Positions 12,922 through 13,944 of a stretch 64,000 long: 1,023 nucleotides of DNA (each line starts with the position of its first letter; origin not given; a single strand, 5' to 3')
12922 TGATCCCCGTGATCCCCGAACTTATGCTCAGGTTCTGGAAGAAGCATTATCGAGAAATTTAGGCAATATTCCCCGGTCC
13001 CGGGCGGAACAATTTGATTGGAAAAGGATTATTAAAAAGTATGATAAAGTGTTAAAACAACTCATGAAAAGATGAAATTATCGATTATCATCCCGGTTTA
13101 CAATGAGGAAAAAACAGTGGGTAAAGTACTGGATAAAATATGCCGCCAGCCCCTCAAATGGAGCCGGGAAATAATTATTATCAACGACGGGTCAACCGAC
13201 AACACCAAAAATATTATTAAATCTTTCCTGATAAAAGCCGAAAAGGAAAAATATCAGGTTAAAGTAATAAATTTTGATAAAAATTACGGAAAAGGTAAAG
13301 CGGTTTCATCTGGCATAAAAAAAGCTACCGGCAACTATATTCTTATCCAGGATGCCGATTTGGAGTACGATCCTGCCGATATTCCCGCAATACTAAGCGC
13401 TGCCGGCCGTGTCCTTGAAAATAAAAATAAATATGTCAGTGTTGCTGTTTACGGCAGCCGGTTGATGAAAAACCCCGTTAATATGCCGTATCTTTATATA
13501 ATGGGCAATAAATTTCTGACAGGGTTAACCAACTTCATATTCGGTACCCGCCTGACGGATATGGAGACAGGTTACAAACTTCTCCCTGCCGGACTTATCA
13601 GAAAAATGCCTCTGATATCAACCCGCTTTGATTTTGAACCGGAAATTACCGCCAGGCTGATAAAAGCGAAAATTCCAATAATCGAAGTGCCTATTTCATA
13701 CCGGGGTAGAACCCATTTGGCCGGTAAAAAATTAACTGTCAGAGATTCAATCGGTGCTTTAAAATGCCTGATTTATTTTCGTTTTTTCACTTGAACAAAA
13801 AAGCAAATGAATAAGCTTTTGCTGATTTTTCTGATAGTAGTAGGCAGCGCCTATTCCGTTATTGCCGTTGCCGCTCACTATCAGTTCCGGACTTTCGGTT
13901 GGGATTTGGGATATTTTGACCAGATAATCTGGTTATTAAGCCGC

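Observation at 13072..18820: Complete lipid-linked mannose branch: ManC + Ppm1-like GT2 + DUF2079 + PMT/ArnT-like GT-Cs (protein O-mannosylation-like module)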

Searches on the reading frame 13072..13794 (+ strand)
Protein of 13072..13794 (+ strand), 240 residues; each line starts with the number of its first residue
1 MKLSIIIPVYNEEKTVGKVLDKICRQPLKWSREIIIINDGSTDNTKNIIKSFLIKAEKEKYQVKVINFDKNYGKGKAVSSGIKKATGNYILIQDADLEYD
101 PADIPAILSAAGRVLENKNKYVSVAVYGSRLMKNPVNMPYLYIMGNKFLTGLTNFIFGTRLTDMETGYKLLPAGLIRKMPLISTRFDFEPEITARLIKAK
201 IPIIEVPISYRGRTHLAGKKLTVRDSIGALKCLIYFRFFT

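Call 3: search_protein_families(library=pfam, proteins=[window:13072-13794:+], max_evalue=0.01)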
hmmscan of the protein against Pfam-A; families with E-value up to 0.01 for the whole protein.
window:13072-13794:+ (240 aa): 3 families
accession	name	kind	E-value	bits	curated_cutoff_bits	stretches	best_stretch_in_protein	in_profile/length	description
PF00535.33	Glycos_transf_2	-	2.7e-31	109.2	23.3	1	4-141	1-130/168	Glycosyl transferase family 2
PF10111.15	Glyco_tranf_2_2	-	9.2e-11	42.2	27.3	1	4-119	1-116/276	Glycosyltransferase like family 2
PF13641.12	Glyco_tranf_2_3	-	6.3e-07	30.1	27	1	3-111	3-111/230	Glycosyltransferase like family 2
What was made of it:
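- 13072..13794 (+): DPMS-like GT2 with no TM helix: the predicted polyprenyl-phosphate hexose synthase (motif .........). Pfam GT2 2.7e-31 (call 3).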

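Call 4: search_protein_families(library=ncbifam, proteins=[window:13072-13794:+], max_evalue=0.01)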
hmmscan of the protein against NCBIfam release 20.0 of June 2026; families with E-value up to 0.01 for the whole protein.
window:13072-13794:+ (240 aa): 27 families (the best 25 are shown)
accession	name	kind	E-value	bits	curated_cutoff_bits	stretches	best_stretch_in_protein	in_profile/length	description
TIGR04182.1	glyco_TIGR04182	equivalog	5.8e-27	94.8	325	1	3-224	2-205/293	S-layer glycoprotein N-glycosyltransferase AglJ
NF047588.1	GlcsyltransPgfSStrep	equivalog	1.5e-19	70.4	500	1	1-110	1-109/308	glycosyltransferase PgfS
NF007482.0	PRK10073.1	equivalog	5.1e-18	65.2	423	1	2-103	7-102/334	glycosyltransferase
NF007986.1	PRK10714.1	equivalog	1.4e-17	63.7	529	1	2-112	7-116/316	undecaprenyl-phosphate 4-deoxy-4-formamido-L-arabinose transferase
TIGR03937.1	PgaC_IcaA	equivalog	1.1e-16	60.8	422.3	1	2-97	46-136/407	poly-beta-1,6-N-acetyl-D-glucosamine synthase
NF041875.1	EPS_EpsD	equivalog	4.8e-15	55.8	370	1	3-101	1-94/325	exopolysaccharide biosynthesis glycosyltransferase EpsD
NF041391.1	DPhHxTase_Halo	equivalog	3.9e-14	52.1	375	1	9-214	3-187/213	dolichyl-phosphate hexose transferase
TIGR04283.1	glyco_like_mftF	equivalog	8.7e-14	51.6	182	1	3-145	1-125/221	TIGR04283 family arsenosugar biosynthesis glycosyltransferase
NF047683.1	TeichurnBiosyTuaG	equivalog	1e-12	48.2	400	1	3-108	8-108/252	teichuronic acid biosynthesis protein TuaG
NF010496.0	PRK13915.1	equivalog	6.7e-12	45.1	262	1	2-107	32-138/307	glucosyl-3-phosphoglycerate synthase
NF038302.1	EPS_HpsE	equivalog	1.5e-11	43.9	300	1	1-97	1-97/307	hormogonium polysaccharide biosynthesis glycosyltransferase HpsE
NF053739.1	GlytfEpsEBac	equivalog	2.2e-11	43.3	450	1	2-122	2-114/265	glycosyltransferase EpsE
TIGR03111.1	glyc2_xrt_Gpos1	hypoth_equivalog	2.6e-10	39.7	363.95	1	3-101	51-146/439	TIGR03111 family XrtG-associated glycosyltransferase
TIGR03469.1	HpnB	hypoth_equivalog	2.6e-09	36.6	379.25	1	3-124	46-170/386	hopene-associated glycosyltransferase HpnB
NF050050.1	ProtGlycPglI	equivalog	3.7e-09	36.4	500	1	2-100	3-97/306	GalNAc(5)-diNAcBac-PP-undecaprenol beta-1,3-glucosyltransferase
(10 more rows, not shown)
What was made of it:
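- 13072..13794 (+): Best NCBIfam match is AglJ, full length, 94.8 bits, below cutoff (call 4).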

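Call 13: search_solved_structures(query=window:13072-13794:+, max_evalue=0.001, show_alignments=2)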
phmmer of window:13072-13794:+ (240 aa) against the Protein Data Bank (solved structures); distinct sequences matched with E-value up to 0.001: 28.
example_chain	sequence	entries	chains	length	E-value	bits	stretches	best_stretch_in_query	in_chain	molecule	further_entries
5eke_A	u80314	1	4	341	1.4e-14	57.6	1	2-102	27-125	Uncharacterized glycosyltransferase sll0501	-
5ekp_C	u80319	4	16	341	1.4e-14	57.6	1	2-102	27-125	Uncharacterized glycosyltransferase sll0501 | Glycosyltransferase sll0501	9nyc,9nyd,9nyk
9nye_A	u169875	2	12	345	1.4e-14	57.6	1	2-102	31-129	Glycosyltransferase sll0501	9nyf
2z87_A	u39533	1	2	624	9.2e-14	54.9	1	3-107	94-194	Chondroitin synthase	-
2z86_A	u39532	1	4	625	9.3e-14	54.9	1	3-107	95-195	Chondroitin synthase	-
9hwj_A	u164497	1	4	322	1.3e-13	54.4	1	2-111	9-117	Undecaprenyl-phosphate 4-deoxy-4-formamido-L-arabinose transferase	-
5mlz_A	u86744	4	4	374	5.5e-13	52.3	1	1-210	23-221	Dolichol monophosphate mannose synthase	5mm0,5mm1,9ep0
9bhc_C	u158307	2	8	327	3.1e-12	49.9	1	2-111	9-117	Undecaprenyl-phosphate 4-deoxy-4-formamido-L-arabinose transferase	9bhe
8vxh_A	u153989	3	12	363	3.9e-12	49.6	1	2-111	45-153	Undecaprenyl-phosphate 4-deoxy-4-formamido-L-arabinose transferase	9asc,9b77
5hea_A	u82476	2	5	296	5.2e-11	45.9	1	3-96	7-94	Putative glycosyltransferase (GalT1)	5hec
6p61_A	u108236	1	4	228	3e-10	43.4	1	3-108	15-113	Glycosyltransferase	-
5tze_C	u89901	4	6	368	2e-09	40.7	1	1-97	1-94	Glycosyl transferase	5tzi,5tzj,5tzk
5tz8_A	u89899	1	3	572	3.9e-09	39.8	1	1-97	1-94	Glycosyl transferase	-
3bcv_A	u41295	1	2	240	4.6e-09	39.5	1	2-103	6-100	Putative glycosyltransferase protein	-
9omh_A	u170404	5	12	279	8e-07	32.2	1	3-115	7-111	Glycosyltransferase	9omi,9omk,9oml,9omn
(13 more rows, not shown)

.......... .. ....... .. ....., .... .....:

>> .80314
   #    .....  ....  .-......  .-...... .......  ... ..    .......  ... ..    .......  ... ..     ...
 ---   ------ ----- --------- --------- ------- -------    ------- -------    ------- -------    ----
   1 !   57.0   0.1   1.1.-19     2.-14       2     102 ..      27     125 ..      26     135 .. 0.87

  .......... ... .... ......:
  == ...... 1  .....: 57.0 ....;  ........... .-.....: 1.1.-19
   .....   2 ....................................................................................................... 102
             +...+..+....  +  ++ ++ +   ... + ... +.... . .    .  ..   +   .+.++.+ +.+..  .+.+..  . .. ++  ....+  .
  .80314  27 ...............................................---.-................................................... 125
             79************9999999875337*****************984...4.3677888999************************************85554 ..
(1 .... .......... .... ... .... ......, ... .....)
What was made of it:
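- Its best solved relatives are GtrB, ArnC and DPMS (call 13).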

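Call 59: search_solved_structures(query=A4, max_evalue=0.00001, show_alignments=5)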
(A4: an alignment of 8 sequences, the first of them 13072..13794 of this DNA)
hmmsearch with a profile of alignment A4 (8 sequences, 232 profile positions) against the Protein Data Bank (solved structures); distinct sequences matched with E-value up to 0.00001: 50.
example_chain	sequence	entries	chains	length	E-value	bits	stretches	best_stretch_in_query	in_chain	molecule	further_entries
5mlz_A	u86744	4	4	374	7.6e-34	120.6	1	1-211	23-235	Dolichol monophosphate mannose synthase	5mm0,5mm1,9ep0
2z87_A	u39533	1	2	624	2.1e-27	99.5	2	3-118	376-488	Chondroitin synthase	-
2z86_A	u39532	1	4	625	2.1e-27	99.5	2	3-118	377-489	Chondroitin synthase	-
5eke_A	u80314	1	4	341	1.2e-25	93.7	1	2-167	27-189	Uncharacterized glycosyltransferase sll0501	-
5ekp_C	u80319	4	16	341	1.2e-25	93.7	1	2-167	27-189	Uncharacterized glycosyltransferase sll0501 | Glycosyltransferase sll0501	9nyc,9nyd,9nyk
9nye_A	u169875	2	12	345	1.2e-25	93.7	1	2-167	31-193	Glycosyltransferase sll0501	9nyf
9hwj_A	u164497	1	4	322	4.2e-24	88.7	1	2-206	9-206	Undecaprenyl-phosphate 4-deoxy-4-formamido-L-arabinose transferase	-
9bhc_C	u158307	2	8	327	8.9e-23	84.3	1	2-206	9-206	Undecaprenyl-phosphate 4-deoxy-4-formamido-L-arabinose transferase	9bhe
8vxh_A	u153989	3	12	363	1.2e-22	83.9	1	2-206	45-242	Undecaprenyl-phosphate 4-deoxy-4-formamido-L-arabinose transferase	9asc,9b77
3bcv_A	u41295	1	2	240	2.1e-18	70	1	2-111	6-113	Putative glycosyltransferase protein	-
6p61_A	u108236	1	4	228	1.3e-17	67.5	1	3-107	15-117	Glycosyltransferase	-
5tze_C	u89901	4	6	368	3.3e-17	66.1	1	1-135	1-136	Glycosyl transferase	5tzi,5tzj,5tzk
5tz8_A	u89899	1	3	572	5.2e-17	65.5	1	1-134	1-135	Glycosyl transferase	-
6yv7_B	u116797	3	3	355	6.5e-17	65.2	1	2-93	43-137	Glycosyl transferase, family 2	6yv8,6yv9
6yv7_A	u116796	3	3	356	6.5e-17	65.1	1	2-93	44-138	Glycosyl transferase, family 2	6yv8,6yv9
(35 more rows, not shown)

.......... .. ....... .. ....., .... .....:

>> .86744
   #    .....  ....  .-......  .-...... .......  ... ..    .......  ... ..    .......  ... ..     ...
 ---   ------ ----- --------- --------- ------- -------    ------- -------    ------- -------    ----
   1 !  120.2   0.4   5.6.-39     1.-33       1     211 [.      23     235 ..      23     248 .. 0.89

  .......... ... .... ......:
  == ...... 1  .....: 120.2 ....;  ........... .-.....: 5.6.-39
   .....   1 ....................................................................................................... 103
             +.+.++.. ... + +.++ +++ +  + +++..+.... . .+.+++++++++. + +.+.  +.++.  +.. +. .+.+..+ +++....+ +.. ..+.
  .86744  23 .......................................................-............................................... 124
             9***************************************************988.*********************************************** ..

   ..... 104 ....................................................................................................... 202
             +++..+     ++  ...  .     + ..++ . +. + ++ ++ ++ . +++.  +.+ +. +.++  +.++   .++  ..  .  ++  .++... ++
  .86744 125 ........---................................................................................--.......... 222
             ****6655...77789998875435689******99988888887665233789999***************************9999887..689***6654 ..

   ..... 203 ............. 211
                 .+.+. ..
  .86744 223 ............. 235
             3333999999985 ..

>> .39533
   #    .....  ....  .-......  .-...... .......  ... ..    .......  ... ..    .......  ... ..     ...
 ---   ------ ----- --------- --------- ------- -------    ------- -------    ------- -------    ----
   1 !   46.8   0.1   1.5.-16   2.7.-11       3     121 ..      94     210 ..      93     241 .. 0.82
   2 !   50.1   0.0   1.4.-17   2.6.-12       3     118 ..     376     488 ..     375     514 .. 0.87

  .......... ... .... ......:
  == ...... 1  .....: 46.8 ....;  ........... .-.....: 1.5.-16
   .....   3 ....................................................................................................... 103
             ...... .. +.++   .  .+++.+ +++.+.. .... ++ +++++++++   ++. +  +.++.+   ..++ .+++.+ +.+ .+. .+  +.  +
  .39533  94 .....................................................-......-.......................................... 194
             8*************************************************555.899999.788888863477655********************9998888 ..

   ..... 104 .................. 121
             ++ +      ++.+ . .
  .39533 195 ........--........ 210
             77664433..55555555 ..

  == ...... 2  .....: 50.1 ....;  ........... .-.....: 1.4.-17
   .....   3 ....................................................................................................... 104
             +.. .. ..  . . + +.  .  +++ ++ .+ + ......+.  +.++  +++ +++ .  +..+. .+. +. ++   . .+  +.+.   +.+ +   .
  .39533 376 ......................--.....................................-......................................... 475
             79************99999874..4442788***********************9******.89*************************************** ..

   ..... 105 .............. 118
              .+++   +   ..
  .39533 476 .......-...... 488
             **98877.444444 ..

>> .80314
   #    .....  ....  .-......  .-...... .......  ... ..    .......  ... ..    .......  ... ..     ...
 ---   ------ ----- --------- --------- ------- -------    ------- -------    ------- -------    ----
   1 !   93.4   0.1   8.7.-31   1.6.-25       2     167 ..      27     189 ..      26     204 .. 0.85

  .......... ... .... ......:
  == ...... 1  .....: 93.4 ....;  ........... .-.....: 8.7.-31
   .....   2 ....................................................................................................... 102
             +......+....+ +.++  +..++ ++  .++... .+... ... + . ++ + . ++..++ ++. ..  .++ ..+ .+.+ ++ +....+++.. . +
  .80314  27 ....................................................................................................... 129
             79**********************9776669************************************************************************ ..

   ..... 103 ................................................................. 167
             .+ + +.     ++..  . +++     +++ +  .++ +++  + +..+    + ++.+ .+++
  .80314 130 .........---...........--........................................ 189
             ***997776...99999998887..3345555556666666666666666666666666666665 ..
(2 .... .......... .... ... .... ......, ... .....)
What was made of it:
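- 13072..13794 (+): Family profile vs PDB: DPMS 7.6e-34 full length, ahead of GtrB and ArnC (call 59).
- On Polyprenyl-phosphate glycosyltransferases of GT2 (DPMS / GtrB / ArnC type): Profile A4 vs PDB: DPMS 1-211 of 232 positions, E 7.6e-34; ArnC 2-206; GtrB 2-167 (call 59).
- On Bona fide Dol-P/Pren-P mannose synthase (DPM1 / Ppm1): Arg131 aligns with Tyr and Ser135 with Asn, but the alignment is less certain in this stretch (call 59).
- Closest known: Pyrococcus furiosus type-III DPMS. Same: It is the best full-length solved relative of the GT2 family (call 59).
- The family profile hits DPMS at E 7.6e-34 over positions 1-211, including the interface-helix region (call 59). DPMS is the best full-length solved relative (call 59). 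The full-length match to DPMS and ArnC includes the region after the GT-A core (call 59).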
